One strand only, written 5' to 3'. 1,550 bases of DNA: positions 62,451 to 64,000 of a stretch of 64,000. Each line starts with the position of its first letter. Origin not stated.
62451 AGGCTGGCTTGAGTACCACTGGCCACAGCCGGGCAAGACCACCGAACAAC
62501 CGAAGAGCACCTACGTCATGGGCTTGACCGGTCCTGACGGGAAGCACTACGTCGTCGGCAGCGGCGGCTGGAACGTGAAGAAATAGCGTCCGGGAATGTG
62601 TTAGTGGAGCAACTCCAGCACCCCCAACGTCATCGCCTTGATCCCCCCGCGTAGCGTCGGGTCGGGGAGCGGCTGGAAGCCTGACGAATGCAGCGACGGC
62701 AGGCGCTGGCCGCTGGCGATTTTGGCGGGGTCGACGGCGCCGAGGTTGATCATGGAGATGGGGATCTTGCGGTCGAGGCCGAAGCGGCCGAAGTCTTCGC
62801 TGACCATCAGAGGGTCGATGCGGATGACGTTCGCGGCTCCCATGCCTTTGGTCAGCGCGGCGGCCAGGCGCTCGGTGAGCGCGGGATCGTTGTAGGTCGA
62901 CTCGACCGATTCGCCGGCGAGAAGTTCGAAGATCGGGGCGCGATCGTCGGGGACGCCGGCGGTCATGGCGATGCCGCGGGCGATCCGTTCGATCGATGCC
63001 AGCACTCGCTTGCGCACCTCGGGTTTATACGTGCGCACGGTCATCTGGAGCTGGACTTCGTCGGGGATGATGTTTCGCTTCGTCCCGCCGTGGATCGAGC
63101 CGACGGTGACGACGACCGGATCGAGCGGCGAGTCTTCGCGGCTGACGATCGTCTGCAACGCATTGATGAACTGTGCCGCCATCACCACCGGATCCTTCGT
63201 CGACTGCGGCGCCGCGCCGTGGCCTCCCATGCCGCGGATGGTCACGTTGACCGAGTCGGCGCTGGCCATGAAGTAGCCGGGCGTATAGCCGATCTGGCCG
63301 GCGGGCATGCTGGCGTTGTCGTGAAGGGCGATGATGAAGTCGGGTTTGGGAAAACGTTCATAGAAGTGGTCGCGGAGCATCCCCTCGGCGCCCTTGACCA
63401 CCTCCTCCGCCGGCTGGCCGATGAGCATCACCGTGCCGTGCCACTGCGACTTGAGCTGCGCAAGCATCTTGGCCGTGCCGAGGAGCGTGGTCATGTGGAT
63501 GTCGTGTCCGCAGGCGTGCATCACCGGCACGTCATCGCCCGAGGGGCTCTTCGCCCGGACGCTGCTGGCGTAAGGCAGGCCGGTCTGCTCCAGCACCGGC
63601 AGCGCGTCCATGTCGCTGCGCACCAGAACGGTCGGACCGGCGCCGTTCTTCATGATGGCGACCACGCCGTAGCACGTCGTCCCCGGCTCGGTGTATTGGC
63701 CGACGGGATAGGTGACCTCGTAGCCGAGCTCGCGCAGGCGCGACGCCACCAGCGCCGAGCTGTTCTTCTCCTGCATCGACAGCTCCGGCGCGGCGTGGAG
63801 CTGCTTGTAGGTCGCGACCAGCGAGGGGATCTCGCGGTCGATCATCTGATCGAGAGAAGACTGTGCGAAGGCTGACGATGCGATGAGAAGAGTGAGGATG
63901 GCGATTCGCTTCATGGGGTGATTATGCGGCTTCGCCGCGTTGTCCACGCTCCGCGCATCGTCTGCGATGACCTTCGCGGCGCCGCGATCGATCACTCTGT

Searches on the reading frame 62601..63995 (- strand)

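Call 72: search_protein_families(library=pfam, proteins=[window:62601-63995:-], max_evalue=0.001)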
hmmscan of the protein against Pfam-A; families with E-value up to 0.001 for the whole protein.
window:62601-63995:- (464 aa): 2 families
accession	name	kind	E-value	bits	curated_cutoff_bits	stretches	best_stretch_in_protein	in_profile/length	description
PF01546.33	Peptidase_M20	-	1.2e-28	100.9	24.6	1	124-421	1-176/206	Peptidase family M20/M25/M40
PF07687.19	M20_dimer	-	2.5e-16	60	21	1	248-340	8-100/107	Peptidase dimerisation domain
